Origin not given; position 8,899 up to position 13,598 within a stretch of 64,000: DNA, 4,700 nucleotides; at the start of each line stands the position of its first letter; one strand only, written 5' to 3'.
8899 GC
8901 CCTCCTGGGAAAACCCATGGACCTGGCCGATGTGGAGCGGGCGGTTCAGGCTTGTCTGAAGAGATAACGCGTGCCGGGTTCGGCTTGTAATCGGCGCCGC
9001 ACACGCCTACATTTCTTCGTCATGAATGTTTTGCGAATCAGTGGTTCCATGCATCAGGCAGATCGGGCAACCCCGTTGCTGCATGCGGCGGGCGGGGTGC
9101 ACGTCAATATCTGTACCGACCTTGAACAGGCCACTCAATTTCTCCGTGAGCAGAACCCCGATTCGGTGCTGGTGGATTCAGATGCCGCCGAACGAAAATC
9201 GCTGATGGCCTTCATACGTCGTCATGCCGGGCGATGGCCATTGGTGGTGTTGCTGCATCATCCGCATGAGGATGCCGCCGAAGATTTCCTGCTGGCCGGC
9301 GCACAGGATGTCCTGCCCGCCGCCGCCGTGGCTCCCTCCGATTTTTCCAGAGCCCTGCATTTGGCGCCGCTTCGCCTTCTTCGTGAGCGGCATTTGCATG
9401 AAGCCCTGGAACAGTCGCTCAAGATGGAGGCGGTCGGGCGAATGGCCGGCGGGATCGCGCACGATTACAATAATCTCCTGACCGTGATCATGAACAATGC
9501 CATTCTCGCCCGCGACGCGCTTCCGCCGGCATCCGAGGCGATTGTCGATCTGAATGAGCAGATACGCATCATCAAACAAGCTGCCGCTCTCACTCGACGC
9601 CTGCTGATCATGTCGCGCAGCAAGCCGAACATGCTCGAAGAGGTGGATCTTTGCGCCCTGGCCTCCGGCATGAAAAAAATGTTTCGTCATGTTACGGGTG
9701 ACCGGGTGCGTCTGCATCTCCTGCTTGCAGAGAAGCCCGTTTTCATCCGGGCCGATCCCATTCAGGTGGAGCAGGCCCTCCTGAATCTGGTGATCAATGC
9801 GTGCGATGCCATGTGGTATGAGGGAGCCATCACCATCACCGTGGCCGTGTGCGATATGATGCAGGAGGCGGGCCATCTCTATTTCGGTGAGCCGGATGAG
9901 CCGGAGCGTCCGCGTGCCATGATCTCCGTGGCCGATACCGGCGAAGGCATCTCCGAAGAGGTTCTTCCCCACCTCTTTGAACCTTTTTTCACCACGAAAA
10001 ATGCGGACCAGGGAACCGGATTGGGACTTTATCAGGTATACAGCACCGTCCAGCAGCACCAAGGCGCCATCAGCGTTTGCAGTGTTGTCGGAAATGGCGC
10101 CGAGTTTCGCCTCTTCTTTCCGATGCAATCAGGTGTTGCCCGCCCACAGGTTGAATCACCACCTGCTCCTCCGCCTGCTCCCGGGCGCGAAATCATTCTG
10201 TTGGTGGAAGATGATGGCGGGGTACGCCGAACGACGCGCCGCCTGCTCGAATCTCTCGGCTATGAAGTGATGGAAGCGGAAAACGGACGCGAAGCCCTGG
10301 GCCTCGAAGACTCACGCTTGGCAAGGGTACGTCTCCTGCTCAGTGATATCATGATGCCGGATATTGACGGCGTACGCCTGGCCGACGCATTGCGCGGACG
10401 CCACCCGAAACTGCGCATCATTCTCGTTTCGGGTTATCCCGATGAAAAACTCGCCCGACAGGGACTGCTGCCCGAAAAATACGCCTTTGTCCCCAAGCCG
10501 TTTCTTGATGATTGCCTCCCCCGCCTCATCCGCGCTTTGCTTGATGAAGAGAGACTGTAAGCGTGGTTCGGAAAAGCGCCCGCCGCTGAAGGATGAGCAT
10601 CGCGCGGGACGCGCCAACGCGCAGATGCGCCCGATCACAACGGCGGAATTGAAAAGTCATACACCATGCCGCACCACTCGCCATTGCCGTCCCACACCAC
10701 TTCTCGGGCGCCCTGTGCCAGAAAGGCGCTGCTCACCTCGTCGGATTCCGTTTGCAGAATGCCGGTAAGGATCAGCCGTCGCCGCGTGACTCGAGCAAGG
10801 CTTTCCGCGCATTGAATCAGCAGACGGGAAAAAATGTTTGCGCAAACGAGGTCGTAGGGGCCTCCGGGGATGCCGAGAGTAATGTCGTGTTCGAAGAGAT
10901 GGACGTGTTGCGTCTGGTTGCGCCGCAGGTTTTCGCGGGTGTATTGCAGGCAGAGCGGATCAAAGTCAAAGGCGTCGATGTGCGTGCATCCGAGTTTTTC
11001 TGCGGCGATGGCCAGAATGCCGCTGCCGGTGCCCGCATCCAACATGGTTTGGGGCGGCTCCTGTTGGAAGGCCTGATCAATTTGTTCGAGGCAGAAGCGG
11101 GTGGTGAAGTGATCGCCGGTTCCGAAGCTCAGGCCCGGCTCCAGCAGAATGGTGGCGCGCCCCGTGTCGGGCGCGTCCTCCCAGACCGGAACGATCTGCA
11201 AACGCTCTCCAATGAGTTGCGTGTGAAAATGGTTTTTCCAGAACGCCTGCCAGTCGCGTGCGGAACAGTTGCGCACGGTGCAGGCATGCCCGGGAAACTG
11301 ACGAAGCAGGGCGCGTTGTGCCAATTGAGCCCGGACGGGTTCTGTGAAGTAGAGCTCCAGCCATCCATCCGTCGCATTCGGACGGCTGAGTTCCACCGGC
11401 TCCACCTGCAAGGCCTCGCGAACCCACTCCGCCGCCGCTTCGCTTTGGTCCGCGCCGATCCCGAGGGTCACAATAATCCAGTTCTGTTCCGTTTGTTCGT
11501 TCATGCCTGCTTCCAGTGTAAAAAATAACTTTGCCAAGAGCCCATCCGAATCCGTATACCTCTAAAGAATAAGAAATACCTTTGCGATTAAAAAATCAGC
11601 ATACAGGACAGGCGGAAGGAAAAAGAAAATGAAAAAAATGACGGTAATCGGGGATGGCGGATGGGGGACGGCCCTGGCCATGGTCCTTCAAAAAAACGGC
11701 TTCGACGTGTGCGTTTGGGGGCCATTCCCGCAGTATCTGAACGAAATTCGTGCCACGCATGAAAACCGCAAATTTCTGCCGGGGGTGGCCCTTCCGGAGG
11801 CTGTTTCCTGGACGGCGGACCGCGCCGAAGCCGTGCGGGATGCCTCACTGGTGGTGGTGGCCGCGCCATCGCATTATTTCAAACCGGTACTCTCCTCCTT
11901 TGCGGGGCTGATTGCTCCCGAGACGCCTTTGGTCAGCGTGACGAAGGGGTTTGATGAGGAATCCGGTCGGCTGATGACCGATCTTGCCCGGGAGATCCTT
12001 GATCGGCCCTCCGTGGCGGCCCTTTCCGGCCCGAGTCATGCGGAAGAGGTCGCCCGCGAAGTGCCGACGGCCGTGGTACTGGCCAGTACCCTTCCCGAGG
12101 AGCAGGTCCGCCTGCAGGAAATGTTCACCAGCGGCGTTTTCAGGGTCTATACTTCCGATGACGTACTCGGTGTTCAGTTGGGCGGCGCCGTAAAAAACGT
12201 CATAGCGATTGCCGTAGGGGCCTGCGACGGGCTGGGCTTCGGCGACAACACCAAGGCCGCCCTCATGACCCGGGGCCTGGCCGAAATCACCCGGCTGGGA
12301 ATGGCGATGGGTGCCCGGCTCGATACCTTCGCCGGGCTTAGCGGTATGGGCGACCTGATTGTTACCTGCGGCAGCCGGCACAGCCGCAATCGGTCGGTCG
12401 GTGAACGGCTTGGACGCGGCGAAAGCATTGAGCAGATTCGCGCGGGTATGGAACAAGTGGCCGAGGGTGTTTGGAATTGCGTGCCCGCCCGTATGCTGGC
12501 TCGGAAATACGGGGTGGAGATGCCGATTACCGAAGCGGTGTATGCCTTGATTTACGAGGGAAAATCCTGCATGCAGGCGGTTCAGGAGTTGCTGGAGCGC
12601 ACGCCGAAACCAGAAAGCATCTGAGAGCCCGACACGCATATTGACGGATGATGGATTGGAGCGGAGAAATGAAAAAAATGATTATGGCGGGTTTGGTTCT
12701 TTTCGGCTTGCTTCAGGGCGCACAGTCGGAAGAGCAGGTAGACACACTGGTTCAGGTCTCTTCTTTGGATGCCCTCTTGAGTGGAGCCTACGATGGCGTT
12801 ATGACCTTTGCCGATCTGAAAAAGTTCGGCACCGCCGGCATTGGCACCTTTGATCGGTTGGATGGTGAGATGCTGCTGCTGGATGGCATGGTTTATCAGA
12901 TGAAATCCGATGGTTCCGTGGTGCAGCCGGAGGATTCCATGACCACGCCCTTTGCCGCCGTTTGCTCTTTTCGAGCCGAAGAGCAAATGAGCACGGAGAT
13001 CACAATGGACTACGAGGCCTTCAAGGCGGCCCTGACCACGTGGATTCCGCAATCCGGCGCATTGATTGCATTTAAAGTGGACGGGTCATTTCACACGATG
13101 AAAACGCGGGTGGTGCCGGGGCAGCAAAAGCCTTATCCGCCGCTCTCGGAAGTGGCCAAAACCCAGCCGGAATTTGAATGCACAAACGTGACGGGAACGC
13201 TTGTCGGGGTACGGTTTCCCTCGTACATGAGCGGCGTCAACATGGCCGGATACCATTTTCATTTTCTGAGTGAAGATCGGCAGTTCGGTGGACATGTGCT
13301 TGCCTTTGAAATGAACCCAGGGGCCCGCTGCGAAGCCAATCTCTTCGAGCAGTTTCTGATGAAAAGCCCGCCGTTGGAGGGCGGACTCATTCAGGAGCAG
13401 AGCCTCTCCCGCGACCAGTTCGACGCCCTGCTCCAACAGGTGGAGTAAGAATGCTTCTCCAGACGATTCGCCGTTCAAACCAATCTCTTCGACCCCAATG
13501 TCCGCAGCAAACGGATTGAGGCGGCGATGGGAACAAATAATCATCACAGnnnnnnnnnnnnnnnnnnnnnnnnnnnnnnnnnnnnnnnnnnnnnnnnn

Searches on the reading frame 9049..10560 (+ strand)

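Call 40: search_protein_families(library=pfam, proteins=[window:9049-10560:+], max_evalue=0.001)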
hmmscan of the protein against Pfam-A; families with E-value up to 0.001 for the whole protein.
window:9049-10560:+ (503 aa): 2 families
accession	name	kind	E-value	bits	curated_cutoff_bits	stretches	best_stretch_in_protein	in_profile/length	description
PF00072.30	Response_reg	-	1.1e-24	87.1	30.2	1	383-490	1-106/111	Response regulator receiver domain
PF02518.31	HATPase_c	-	1.2e-20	74.4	26.4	1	236-360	2-110/111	Histidine kinase-, DNA gyrase B-, and HSP90-like ATPase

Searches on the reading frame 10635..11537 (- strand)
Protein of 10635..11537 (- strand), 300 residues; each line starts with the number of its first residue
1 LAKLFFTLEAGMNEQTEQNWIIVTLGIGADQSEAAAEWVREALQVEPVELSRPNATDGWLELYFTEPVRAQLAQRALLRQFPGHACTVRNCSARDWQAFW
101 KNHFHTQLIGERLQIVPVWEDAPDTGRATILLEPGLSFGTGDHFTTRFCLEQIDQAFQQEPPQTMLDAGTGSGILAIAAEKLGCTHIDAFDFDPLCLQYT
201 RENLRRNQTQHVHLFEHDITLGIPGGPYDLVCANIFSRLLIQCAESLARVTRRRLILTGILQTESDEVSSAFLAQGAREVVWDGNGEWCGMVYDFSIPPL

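Call 40: search_protein_families(library=pfam, proteins=[window:10635-11537:-], max_evalue=0.001)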
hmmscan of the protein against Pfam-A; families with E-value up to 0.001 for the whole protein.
window:10635-11537:- (300 aa): 7 families
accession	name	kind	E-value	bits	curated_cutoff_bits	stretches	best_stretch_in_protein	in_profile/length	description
PF06325.19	PrmA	-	1.1e-50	173.2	22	1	81-292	82-292/296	Ribosomal protein L11 methyltransferase (PrmA)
PF05175.20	MTS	-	3.6e-08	33.7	23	1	146-234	20-105/170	Methyltransferase small domain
PF13649.12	Methyltransf_25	-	2.2e-07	31.9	27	1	166-237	2-75/97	Methyltransferase domain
PF13489.12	Methyltransf_23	-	7.2e-07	29.5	27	1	143-234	3-88/164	Methyltransferase domain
PF08242.18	Methyltransf_12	-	1.6e-05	26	30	1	166-254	1-91/98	Methyltransferase domain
PF13847.12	Methyltransf_31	-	2.2e-05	24.6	27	1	164-252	6-89/145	Methyltransferase domain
PF08241.18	Methyltransf_11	-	0.00012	23.1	21.2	1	166-240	1-73/95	Methyltransferase domain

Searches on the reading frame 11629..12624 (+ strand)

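Call 40: search_protein_families(library=pfam, proteins=[window:11629-12624:+], max_evalue=0.001)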
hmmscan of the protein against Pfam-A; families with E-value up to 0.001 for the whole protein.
window:11629-12624:+ (331 aa): 5 families
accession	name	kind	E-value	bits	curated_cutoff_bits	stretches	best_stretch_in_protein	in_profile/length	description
PF07479.19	NAD_Gly3P_dh_C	-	1.2e-57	194.5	25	1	178-319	1-142/142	NAD-dependent glycerol-3-phosphate dehydrogenase C-terminus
PF01210.29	NAD_Gly3P_dh_N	-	1.4e-47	162.1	23.1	1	3-154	1-153/158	NAD-dependent glycerol-3-phosphate dehydrogenase N-terminus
PF20618.3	GPD_NAD_C_bact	-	1.4e-21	77.2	27.6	1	238-304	1-66/66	Bacterial GPD, NAD-dependent C-terminal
PF03807.23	F420_oxidored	-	5.6e-06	27.3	21.6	1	4-106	2-93/94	NADP oxidoreductase coenzyme F420-dependent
PF02558.23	ApbA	-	4e-05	23.7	22.2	1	5-111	2-106/150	Ketopantoate reductase PanE/ApbA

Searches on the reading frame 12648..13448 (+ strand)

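Call 40: search_protein_families(library=pfam, proteins=[window:12648-13448:+], max_evalue=0.001)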
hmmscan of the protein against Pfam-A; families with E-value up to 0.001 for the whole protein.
window:12648-13448:+ (266 aa): 1 family
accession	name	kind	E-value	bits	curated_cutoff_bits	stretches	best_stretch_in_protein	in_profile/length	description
PF03306.18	AAL_decarboxy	-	7.2e-74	248.2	25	1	35-241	2-207/219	Alpha-acetolactate decarboxylase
